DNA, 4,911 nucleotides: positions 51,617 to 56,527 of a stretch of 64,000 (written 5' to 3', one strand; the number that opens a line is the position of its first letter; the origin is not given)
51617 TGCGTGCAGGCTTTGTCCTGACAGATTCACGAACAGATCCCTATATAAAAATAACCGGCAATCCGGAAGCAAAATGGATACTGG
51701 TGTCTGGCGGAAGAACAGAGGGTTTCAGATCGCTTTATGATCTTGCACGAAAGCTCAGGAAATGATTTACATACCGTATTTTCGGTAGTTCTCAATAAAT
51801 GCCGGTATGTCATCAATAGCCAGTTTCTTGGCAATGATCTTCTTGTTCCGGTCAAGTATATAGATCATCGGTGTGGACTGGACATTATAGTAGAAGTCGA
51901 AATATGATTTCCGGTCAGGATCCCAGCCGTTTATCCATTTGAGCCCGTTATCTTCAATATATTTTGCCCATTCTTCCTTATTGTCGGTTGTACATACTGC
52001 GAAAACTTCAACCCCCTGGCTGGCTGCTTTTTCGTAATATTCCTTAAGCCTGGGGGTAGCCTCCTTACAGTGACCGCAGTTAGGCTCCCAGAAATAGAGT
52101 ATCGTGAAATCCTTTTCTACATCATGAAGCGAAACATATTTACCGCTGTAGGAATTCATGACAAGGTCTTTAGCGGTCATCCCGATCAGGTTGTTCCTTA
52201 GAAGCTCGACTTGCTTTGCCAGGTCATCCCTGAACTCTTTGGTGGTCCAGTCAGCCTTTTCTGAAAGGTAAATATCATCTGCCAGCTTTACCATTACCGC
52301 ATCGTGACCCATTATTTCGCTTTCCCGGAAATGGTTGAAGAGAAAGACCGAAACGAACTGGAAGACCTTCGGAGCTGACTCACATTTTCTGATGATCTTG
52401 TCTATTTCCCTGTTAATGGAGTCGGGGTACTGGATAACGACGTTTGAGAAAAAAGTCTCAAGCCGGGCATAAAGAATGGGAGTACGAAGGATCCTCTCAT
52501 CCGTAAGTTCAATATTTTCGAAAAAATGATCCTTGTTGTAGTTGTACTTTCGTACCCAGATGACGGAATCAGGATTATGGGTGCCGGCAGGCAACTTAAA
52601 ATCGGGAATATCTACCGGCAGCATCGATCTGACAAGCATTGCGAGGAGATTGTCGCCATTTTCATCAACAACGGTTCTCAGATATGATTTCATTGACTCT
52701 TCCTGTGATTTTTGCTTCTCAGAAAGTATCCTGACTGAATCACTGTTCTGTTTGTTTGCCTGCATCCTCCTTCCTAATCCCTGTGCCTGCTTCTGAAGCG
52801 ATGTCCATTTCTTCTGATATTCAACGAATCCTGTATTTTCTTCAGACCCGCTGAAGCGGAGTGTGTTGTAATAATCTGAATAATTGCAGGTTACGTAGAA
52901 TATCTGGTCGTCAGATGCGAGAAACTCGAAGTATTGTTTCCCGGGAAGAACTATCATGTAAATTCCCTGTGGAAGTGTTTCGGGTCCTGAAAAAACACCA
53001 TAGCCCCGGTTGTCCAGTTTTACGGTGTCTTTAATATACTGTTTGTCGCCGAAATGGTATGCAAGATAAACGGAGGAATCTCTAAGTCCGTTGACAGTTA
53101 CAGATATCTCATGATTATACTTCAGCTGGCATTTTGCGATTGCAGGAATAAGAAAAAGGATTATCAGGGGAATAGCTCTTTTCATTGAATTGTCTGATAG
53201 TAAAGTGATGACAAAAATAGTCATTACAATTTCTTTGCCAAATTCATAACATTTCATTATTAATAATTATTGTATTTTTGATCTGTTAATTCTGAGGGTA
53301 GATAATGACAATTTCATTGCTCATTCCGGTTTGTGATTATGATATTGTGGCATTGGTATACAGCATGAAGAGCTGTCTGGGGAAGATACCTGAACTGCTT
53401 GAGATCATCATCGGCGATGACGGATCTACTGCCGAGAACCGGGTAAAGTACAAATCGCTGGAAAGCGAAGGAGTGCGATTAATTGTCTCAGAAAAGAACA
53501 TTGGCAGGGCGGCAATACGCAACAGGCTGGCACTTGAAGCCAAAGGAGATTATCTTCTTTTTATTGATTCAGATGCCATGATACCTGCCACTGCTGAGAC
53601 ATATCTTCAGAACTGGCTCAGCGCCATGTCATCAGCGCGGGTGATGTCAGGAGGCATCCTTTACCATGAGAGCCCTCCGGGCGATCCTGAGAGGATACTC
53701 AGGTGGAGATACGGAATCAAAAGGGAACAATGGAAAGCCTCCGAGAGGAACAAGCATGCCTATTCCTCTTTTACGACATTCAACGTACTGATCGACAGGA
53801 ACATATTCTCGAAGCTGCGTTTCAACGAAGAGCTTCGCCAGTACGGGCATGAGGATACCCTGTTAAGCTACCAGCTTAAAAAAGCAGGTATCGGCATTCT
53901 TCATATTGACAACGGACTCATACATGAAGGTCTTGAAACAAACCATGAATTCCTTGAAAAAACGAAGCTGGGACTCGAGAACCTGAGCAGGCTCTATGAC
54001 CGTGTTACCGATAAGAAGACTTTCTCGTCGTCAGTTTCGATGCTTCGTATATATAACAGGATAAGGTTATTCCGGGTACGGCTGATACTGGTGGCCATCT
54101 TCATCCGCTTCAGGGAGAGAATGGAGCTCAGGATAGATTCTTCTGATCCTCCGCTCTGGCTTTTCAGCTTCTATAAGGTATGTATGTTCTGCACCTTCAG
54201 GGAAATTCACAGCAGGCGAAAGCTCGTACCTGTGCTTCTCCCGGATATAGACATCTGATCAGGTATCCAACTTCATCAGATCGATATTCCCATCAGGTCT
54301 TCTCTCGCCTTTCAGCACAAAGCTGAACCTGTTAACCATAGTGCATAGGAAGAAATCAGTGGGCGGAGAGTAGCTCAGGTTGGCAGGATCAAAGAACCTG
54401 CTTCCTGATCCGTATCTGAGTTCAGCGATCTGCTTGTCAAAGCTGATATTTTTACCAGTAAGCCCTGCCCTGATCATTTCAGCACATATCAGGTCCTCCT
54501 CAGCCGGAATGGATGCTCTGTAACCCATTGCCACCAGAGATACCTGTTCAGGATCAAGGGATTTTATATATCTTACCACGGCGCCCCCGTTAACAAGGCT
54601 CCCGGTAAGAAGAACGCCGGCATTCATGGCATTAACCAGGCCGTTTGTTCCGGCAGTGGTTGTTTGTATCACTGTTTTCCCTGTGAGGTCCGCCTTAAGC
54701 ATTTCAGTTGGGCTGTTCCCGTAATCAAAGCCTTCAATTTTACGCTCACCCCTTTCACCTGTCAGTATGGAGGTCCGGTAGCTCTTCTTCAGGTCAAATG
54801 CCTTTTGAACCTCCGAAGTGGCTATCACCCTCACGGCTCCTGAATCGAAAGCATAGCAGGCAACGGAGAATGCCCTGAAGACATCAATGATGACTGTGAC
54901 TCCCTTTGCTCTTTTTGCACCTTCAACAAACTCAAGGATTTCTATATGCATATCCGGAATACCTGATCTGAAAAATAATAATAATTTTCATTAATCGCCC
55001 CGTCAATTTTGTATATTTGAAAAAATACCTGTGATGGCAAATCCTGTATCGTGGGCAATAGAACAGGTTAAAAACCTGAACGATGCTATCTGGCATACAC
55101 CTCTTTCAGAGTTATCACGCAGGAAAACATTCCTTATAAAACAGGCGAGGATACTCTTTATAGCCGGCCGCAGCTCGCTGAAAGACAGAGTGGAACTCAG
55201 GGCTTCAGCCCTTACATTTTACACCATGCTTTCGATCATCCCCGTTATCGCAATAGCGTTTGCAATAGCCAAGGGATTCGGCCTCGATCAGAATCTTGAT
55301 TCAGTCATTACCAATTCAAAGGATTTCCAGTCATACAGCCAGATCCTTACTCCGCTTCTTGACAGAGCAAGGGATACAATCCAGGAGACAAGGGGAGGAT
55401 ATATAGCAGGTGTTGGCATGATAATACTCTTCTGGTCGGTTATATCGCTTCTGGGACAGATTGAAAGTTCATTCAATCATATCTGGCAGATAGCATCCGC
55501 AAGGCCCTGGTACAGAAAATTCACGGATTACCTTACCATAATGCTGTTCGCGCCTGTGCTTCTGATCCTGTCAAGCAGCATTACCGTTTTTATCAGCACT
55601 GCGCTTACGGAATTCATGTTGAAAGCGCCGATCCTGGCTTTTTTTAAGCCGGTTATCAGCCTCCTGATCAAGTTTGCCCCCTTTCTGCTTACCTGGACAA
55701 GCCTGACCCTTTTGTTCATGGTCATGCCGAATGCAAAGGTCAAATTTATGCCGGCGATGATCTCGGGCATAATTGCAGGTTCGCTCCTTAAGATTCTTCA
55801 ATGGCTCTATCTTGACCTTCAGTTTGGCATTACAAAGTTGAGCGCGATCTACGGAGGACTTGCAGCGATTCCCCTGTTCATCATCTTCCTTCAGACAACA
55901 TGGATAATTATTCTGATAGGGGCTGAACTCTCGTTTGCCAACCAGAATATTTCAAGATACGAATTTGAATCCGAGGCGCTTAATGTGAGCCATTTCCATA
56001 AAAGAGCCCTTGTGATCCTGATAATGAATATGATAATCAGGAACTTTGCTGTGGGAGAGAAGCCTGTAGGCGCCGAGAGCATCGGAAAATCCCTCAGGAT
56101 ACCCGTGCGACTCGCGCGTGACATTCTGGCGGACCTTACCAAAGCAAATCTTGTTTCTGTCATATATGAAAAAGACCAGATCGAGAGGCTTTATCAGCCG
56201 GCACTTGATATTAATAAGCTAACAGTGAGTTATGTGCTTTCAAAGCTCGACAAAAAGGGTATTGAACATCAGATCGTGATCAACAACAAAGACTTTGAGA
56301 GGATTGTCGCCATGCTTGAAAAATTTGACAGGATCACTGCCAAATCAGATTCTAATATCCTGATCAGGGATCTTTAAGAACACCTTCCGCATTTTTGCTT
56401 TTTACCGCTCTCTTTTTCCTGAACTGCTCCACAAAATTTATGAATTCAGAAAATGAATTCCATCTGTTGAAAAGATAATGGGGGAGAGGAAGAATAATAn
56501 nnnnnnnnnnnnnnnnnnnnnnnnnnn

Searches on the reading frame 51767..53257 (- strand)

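Call 59: search_protein_families(library=ncbifam, proteins=[window:51767-53257:-], max_evalue=0.00001)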
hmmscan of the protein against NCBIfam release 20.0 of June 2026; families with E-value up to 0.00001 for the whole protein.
window:51767-53257:- (496 aa): 2 families
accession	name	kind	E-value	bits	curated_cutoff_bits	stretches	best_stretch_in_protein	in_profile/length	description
NF002854.0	PRK03147.1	subfamily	1.7e-12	47.5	170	1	358-476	38-154/176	thiol-disulfide oxidoreductase ResA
NF041202.1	StoA_CxxC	exception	1.2e-07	31.7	210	1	364-476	35-146/163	endospore biogenesis thiol-disulfide oxidoreductase StoA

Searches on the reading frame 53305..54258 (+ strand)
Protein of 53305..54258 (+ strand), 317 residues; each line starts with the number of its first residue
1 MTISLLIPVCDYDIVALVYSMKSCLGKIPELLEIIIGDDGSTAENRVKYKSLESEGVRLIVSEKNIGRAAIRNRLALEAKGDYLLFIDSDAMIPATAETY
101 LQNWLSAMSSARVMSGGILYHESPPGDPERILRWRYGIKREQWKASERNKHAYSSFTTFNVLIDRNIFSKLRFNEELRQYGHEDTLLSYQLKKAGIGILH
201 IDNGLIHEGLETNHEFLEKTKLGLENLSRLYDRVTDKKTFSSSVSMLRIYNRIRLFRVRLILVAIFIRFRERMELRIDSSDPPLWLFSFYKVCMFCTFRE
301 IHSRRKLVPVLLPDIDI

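Call 59: search_protein_families(library=ncbifam, proteins=[window:53305-54258:+], max_evalue=0.00001)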
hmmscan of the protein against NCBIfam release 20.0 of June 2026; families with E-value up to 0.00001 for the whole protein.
window:53305-54258:+ (317 aa): 8 families
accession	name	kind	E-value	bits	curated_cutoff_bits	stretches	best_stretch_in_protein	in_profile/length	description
NF050819.1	PolSacchBiosHfsG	equivalog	1.6e-26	93.1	500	1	3-256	14-265/302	polysaccharide biosynthesis protein HfsG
NF041875.1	EPS_EpsD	equivalog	7.4e-14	51.9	370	1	30-219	29-219/325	exopolysaccharide biosynthesis glycosyltransferase EpsD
TIGR03965.1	mycofact_glyco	equivalog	2.6e-11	43.1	280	1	3-199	76-271/467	mycofactocin biosynthesis glycosyltransferase MftF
NF047683.1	TeichurnBiosyTuaG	equivalog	1.7e-07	31.1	400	1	21-92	25-98/252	teichuronic acid biosynthesis protein TuaG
TIGR03937.1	PgaC_IcaA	equivalog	2.6e-07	30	422.3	1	17-106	60-151/407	poly-beta-1,6-N-acetyl-D-glucosamine synthase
TIGR04283.1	glyco_like_mftF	equivalog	3.5e-07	30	182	1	4-107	2-99/221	TIGR04283 family arsenosugar biosynthesis glycosyltransferase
NF007482.0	PRK10073.1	equivalog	1.9e-06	27.1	423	1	4-94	9-99/334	glycosyltransferase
NF007453.0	PRK10018.1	equivalog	5.8e-06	26.2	382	1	3-97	8-104/280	colanic acid biosynthesis glycosyltransferase WcaA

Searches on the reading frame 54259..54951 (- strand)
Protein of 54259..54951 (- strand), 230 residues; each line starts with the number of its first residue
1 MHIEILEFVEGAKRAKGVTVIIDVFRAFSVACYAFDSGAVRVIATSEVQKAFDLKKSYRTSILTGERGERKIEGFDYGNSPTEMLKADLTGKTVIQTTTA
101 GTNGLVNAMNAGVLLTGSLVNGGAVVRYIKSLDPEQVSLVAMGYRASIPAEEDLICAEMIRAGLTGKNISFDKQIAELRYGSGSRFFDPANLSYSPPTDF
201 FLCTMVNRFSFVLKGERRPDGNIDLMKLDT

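Call 8: search_protein_families(library=pfam, proteins=[window:54259-54951:-])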
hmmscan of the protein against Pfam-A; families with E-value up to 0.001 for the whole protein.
window:54259-54951:- (230 aa): 1 family
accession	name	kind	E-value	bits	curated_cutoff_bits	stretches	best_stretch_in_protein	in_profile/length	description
PF04029.19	2-ph_phosp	-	2e-44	151.9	26.4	1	14-167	11-164/226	2-phosphosulpholactate phosphatase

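Call 59: search_protein_families(library=ncbifam, proteins=[window:54259-54951:-], max_evalue=0.00001)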
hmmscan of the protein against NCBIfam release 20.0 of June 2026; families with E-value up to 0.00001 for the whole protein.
window:54259-54951:- (230 aa): 8 families
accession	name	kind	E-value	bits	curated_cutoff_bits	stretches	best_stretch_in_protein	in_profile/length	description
NF002057.0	PRK00886.1-6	equivalog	3.7e-34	118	235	1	14-177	12-169/228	2-phosphosulfolactate phosphatase family protein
NF002054.0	PRK00886.1-3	equivalog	1.4e-29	103.2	330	1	17-164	20-167/241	2-phosphosulfolactate phosphatase family protein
NF002055.0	PRK00886.1-4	equivalog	2.5e-26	92.7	345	1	16-161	19-163/236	2-phosphosulfolactate phosphatase family protein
NF002056.0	PRK00886.1-5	equivalog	1.7e-25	89.8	323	1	18-167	20-170/243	2-phosphosulfolactate phosphatase family protein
TIGR00298.1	TIGR00298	equivalog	2.5e-24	86.3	175.05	1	19-173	2-152/216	2-phosphosulfolactate phosphatase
NF010700.0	PRK14100.1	equivalog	5.1e-24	84.8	332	1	17-155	17-153/237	2-phosphosulfolactate phosphatase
NF002053.0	PRK00886.1-2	equivalog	6.4e-23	81.3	319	1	18-157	20-161/243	2-phosphosulfolactate phosphatase family protein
NF002052.0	PRK00886.1-1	equivalog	1e-22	80.9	440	1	16-161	19-163/239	2-phosphosulfolactate phosphatase family protein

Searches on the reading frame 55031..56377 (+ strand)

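Call 8: search_protein_families(library=pfam, proteins=[window:55031-56377:+])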
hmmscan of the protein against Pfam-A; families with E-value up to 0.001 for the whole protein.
window:55031-56377:+ (448 aa): 1 family
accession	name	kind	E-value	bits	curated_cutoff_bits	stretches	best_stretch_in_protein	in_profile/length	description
PF03631.20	Virul_fac_BrkB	-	3.9e-49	168.1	33.7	1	51-305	2-256/259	Virulence factor BrkB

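Call 59: search_protein_families(library=ncbifam, proteins=[window:55031-56377:+], max_evalue=0.00001)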
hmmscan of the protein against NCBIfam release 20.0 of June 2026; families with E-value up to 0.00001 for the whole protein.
window:55031-56377:+ (448 aa): 4 families
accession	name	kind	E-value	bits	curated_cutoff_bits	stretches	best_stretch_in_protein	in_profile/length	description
NF002457.0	PRK01637.1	equivalog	9.5e-35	120.2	307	1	47-314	25-284/295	virulence factor BrkB family protein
TIGR00765.1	yihY_not_rbn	subfamily_domain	1.1e-33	117.2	73.15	1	51-302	12-254/259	YihY family inner membrane protein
NF003256.0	PRK04214.1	equivalog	1.1e-33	116.8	500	1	43-320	22-286/412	ribonuclease BN/unknown domain fusion protein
TIGR00766.1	TIGR00766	equivalog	1.8e-08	34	213.65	1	55-262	16-222/263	inner membrane protein YhjD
